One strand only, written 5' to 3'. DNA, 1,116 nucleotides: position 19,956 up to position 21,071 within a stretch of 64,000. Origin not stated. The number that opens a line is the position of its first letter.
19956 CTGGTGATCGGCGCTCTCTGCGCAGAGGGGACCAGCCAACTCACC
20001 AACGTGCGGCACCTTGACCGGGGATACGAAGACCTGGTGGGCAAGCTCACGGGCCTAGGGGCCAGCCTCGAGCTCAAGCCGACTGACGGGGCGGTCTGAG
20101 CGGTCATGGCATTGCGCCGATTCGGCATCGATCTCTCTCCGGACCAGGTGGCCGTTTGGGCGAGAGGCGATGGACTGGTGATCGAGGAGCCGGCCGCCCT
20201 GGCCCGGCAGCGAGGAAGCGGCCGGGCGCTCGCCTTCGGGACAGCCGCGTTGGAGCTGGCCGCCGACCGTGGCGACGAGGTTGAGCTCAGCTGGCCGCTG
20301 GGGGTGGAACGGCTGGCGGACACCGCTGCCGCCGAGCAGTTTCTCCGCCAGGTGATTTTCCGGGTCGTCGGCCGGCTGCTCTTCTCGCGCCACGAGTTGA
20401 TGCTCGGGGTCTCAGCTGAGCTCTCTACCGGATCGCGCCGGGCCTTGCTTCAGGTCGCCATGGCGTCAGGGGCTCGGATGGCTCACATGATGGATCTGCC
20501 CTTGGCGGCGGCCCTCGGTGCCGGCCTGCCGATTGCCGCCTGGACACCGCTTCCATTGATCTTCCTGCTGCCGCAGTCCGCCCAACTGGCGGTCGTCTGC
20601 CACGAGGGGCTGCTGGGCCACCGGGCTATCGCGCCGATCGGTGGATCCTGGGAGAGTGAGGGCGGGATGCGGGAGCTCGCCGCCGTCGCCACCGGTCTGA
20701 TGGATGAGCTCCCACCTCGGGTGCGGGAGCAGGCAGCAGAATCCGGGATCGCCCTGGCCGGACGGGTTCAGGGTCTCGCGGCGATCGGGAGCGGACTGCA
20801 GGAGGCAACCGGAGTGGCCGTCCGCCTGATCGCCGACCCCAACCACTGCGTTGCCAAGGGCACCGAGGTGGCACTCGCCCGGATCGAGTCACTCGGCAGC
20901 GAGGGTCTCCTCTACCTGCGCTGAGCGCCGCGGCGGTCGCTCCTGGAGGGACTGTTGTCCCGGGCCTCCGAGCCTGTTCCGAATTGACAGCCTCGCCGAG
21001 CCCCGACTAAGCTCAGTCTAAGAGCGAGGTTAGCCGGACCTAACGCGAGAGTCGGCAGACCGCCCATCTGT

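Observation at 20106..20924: Degenerate MreB-like protein downstream of murA with all nucleotide-binding motifs mutated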

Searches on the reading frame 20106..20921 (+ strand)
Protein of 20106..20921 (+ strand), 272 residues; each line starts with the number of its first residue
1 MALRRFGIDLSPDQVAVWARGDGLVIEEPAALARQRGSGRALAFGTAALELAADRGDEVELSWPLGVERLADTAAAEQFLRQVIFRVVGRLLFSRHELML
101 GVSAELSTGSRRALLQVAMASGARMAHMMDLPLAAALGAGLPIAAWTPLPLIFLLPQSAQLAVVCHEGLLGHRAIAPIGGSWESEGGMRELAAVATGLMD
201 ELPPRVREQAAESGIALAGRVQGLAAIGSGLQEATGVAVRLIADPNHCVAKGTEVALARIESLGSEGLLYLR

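Call 3: search_protein_families(library=pfam, proteins=[window:20106-20921:+], max_evalue=10)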
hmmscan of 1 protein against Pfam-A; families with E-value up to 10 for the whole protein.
window:20106-20921:+ (272 aa): 1 family
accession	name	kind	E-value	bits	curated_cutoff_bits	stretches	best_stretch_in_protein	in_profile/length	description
PF06723.19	MreB_Mbl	-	9.9e-30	103.9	27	2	5-176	3-174/327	MreB/Mbl protein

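Call 4: search_protein_families(library=ncbifam, proteins=[window:20106-20921:+], max_evalue=10)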
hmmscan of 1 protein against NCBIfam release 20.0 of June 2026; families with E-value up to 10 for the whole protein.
window:20106-20921:+ (272 aa): 3 families
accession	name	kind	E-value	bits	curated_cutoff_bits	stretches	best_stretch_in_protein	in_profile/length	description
NF010539.0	PRK13927.1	subfamily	6.4e-28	97.6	293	2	4-174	7-178/339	rod shape-determining protein MreB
TIGR00904.1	mreB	subfamily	4.9e-23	81.7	365.75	2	6-175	5-178/334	MreB/Mrl family cell shape determining protein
NF010540.1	PRK13929.1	exception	6.4e-22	78.1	515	2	5-174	6-177/334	rod-share determining protein MreBH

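Call 5: search_solved_structures(query=window:20106-20921:+, max_evalue=10, show_alignments=3)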
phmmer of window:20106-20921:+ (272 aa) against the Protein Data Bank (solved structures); distinct sequences matched with E-value up to 10: 8.
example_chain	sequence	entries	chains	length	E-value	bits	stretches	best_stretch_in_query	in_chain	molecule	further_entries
4cze_A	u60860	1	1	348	1.1e-18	71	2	6-183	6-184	ROD SHAPE-DETERMINING PROTEIN MREB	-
4czl_A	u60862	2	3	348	4.5e-18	69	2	6-184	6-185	ROD SHAPE-DETERMINING PROTEIN MREB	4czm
4czf_A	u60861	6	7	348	1e-17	67.8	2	6-184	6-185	ROD SHAPE-DETERMINING PROTEIN MREB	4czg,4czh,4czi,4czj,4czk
1jce_A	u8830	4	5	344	2.1e-16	63.5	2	4-164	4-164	ROD SHAPE-DETERMINING PROTEIN MREB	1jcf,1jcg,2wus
7zpt_M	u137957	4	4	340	2.3e-15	60.1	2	4-180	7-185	Cell shape-determining protein MreB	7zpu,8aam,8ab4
8azg_M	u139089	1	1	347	2.6e-15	60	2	4-180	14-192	Cell shape-determining protein MreB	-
7bvy_A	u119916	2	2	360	5.5e-11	45.8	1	7-182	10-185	Cell shape determining protein MreB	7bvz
7e1c_A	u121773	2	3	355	2.5e-09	40.4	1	6-174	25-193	Cell shape-determining protein MreB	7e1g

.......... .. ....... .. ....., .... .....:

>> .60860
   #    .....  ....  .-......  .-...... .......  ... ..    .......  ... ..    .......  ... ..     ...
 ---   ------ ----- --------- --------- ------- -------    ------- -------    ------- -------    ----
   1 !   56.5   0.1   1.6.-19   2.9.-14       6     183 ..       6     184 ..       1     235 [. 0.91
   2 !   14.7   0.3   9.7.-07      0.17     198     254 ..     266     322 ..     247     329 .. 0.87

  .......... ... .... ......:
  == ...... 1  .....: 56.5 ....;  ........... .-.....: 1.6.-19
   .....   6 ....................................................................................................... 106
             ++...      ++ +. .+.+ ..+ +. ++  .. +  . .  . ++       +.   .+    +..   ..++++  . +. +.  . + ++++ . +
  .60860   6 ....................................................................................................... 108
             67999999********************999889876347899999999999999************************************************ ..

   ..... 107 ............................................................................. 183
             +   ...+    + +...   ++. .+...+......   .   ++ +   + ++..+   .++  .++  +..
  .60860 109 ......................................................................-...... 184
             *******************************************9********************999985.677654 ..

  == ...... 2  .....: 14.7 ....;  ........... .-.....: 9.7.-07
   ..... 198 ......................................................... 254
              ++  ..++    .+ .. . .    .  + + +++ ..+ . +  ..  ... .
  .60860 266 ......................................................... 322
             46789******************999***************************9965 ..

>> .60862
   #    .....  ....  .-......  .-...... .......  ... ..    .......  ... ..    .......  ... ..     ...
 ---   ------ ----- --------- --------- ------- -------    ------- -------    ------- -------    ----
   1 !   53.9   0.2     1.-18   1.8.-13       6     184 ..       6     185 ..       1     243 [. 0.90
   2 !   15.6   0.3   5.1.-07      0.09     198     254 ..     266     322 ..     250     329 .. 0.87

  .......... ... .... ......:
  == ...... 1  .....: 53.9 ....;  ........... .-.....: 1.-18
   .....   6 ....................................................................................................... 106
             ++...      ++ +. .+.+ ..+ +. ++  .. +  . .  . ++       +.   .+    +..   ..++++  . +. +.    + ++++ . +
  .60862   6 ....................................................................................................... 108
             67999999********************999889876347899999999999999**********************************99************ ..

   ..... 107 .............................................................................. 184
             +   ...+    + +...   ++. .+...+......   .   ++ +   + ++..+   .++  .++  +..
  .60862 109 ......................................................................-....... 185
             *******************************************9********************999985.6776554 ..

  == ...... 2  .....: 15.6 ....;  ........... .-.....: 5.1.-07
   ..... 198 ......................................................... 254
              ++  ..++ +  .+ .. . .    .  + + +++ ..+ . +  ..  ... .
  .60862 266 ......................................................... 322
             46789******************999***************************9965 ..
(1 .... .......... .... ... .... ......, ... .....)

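Call 6: find_homologous_proteins(query=window:20106-20921:+, max_evalue=0.001)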
Query window:20106-20921:+ (272 aa): 43 proteins with E <= 0.001 among 8000 candidates.
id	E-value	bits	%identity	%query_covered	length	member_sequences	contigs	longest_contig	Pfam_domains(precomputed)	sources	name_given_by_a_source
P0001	3.3e-164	563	100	100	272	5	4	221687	PF06723.20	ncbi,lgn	ncbi:MAG: rod shape-determining protein [Candidatus Dormiibacterota bacterium]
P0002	1.2e-139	482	85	100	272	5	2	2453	PF06723.20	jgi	-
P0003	1.6e-137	475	84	100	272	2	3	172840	PF06723.20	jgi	-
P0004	7.9e-136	470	83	100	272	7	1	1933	PF06723.20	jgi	jgi:actin-like ATPase involved in cell morphogenesis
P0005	1.1e-134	466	83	100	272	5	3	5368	PF06723.20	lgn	-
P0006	3.5e-134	464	83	100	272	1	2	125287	PF06723.20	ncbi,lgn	ncbi:MAG: rod shape-determining protein [Candidatus Dormibacteria bacterium]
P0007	1.3e-130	453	79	100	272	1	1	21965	PF06723.20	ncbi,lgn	ncbi:MAG: rod shape-determining protein [Candidatus Dormiibacterota bacterium]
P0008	1.4e-130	452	80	100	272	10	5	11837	PF06723.20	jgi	jgi:actin-like ATPase involved in cell morphogenesis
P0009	4.3e-128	444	78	100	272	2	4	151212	PF06723.20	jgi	-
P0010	7.1e-125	434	79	100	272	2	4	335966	PF06723.20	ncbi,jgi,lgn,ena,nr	ncbi:MAG TPA: rod shape-determining protein [Candidatus Dormibacteraeota bacterium]|nr:rod shape-det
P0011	1.4e-124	433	76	100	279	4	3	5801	PF06723.20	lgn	-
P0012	1.4e-124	433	79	99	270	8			PF06723.20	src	-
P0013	3.0e-124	432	76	100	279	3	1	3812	PF06723.20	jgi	jgi:actin-like ATPase involved in cell morphogenesis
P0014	1.1e-123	430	75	100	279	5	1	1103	PF06723.20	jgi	jgi:actin-like ATPase involved in cell morphogenesis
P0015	5.7e-122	424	77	97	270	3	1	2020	PF06723.20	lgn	-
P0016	2.5e-121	422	74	100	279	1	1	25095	PF06723.20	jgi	jgi:rod shape-determining protein MreB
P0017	6.2e-121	421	75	100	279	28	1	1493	PF06723.20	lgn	-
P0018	1.3e-117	410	73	100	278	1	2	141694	PF06723.20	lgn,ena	-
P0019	3.4e-117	409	74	100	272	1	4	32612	PF06723.20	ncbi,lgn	ncbi:MAG: rod shape-determining protein [Candidatus Dormibacteria bacterium]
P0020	2.3e-113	396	79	91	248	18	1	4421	PF06723.20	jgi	jgi:actin-like ATPase involved in cell morphogenesis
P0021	8.1e-112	391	71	100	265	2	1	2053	PF06723.20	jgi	jgi:rod shape-determining protein MreB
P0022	4.3e-111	389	67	100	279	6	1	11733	PF06723.20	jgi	jgi:rod shape-determining protein MreB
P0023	1.0e-110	387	75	92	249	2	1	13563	PF06723.20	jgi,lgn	jgi:actin-like ATPase involved in cell morphogenesis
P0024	2.1e-110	386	78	89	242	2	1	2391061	PF06723.20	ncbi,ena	-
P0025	4.1e-109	382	70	100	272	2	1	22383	PF06723.20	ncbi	ncbi:MAG: rod shape-determining protein [Candidatus Dormibacteria bacterium]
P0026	6.0e-108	378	67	100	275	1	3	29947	PF06723.20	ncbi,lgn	ncbi:MAG: rod shape-determining protein [Candidatus Dormibacteria bacterium]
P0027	8.4e-108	378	68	100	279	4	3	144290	PF06723.20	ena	-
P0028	2.7e-104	366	66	100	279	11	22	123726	PF06723.20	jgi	jgi:rod shape-determining protein MreB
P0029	8.9e-96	338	60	100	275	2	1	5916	PF06723.20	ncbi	ncbi:MAG: rod shape-determining protein [Candidatus Dormibacteria bacterium]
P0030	1.6e-92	328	69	91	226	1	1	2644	PF06723.20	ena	-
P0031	4.6e-82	294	59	100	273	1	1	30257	PF06723.20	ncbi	-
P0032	1.7e-79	285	54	100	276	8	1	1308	PF06723.20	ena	-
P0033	2.3e-79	285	55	100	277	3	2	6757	PF06723.20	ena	-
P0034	2.4e-78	281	53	100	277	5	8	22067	PF06723.20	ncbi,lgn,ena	-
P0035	4.9e-78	280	53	100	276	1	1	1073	PF06723.20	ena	-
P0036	4.9e-77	277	53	100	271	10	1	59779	PF06723.20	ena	-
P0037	3.4e-76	274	53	100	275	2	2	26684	PF06723.20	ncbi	ncbi:MAG: rod shape-determining protein [Candidatus Dormibacteria bacterium]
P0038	6.8e-76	273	52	99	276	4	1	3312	PF06723.20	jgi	jgi:actin-like ATPase involved in cell morphogenesis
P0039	1.4e-74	269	55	100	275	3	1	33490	PF06723.20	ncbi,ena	-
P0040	2.7e-52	196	66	53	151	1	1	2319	PF06723.20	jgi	-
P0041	6.8e-17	80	36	50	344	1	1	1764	PF00012.27,PF06723.20,PF14450.13,PF00022.26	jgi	jgi:rod shape-determining protein MreB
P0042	1.6e-15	75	31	50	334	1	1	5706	PF00012.27,PF06723.20,PF14450.13,PF00022.26,PF11104.15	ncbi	-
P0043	4.2e-7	48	29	62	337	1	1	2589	PF00012.27,PF06723.20,PF14450.13,PF00022.26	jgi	jgi:rod shape-determining protein MreB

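Call 13: find_related_loci(query=A2, collection=genome_contigs, flank=10000)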
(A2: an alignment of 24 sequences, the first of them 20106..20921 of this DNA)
Query A2 (272 aa) in genome_contigs; peptide patterns used: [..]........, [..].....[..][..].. (x = any residue, [..] = any of these).
83 stretches matched a pattern; 66 encode a relative of the query (tblastn E <= 1e-3); 64 distinct loci.
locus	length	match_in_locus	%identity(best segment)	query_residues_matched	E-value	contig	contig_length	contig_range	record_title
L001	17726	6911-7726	91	1-272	5e-156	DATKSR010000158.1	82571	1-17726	MAG TPA_asm: Candidatus Dormiibacterota bacterium isolate SMAG_U14059 k141_620884, whole genome shotgun sequence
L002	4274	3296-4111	85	1-272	3e-150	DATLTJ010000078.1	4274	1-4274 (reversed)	MAG TPA_asm: Candidatus Acidiferrales bacterium isolate SMAG_U13953 k141_1085695, whole genome shotgun sequence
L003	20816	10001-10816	81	1-272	4e-139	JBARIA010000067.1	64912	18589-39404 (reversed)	MAG: Candidatus Dormiibacterota bacterium isolate MFD06470_ilm_asm_bin14 k127_172978, whole genome shotgun sequence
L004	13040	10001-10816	79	1-272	7e-137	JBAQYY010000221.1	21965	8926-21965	MAG: Candidatus Dormiibacterota bacterium isolate MFD10881_ilm_asm_bin19 k127_269147, whole genome shotgun sequence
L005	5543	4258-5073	79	1-272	3e-137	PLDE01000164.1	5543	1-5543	MAG: Candidatus Dormiibacterota bacterium isolate palsa_846 73.20111000_P2M.19_contig_16785, whole genome shotgun sequen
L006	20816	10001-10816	78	1-272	1e-134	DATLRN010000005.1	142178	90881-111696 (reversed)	MAG TPA_asm: Candidatus Dormiibacterota bacterium isolate SMAG_U13905 k141_448436, whole genome shotgun sequence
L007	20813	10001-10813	79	2-272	2e-134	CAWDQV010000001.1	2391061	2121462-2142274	MAG: Candidatus Dormibacteraeota bacterium isolate MFD03399.bin.2.21 genome assembly, contig: contig_16369, whole genome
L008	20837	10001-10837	75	1-272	5e-128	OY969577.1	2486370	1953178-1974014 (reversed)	MAG: Candidatus Dormibacteraeota bacterium isolate MFD10064.bin.c.3 genome assembly, chromosome: 1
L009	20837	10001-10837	76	1-272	3e-125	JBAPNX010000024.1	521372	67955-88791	MAG: Candidatus Dormiibacterota bacterium isolate MFD01221_ilm_asm_bin25 k127_275320, whole genome shotgun sequence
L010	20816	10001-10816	79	1-272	6e-124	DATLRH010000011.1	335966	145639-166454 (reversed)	MAG TPA_asm: Candidatus Dormiibacterota bacterium isolate SMAG_U13899 k141_306114, whole genome shotgun sequence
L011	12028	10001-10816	74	1-272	6e-123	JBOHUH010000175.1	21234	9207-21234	MAG: Candidatus Dormibacteria bacterium isolate TC-S_metawrap_bin.139 k127_4256642, whole genome shotgun sequence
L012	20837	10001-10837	75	1-272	6e-123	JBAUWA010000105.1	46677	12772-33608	MAG: Candidatus Dormiibacterota bacterium isolate MFD09220_ilm_asm_bin22 k127_289197, whole genome shotgun sequence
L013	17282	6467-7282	80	1-272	2e-118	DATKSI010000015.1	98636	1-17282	MAG TPA_asm: Candidatus Micrarchaeaceae archaeon isolate SMAG_U14050 k141_129231, whole genome shotgun sequence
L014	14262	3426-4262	66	1-272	3e-113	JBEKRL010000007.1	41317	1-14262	MAG: Candidatus Dormibacteria bacterium isolate SPRUCE 50 SPRUCE_50_7, whole genome shotgun sequence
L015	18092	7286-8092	66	1-266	9e-109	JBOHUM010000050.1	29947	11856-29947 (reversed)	MAG: Candidatus Dormibacteria bacterium isolate TC-S_metawrap_bin.173 k127_4630673, whole genome shotgun sequence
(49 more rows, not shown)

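Call 20: predict_structure(alignment_id=A1)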
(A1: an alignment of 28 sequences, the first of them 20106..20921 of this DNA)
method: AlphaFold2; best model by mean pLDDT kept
length: 272 residues; sequences in the alignment: 28
mean_pLDDT: 92.0   pTM: 0.89
mean pLDDT of the five models: 92.0, 91.4, 91.0, 91.0, 90.8
residues with pLDDT >= 90: 226; 70-90: 30; 50-70: 8; < 50: 8
segments of 3 or more residues with pLDDT < 50: 265-272
pLDDT, mean of each block of 10 residues (from residue 1): 85 96 95 96 98 95 97 98 91 79 97 96 93 96 93 96 94 90 92 97 97 97 94 97 93 92 54 38
secondary structure, 60 per line:
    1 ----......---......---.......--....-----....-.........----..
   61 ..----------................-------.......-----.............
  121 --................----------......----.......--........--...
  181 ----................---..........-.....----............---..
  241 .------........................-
elements in order: E5-10 E14-19 E23-29 E32-35 E41-44 H46-54 E59-62 H73-88 E96-102 H108-120 E123-130 H131-138 E149-154 E159-165 E168-175 H185-200 H204-213 E215-219 H224-235 E239-241 H248-271
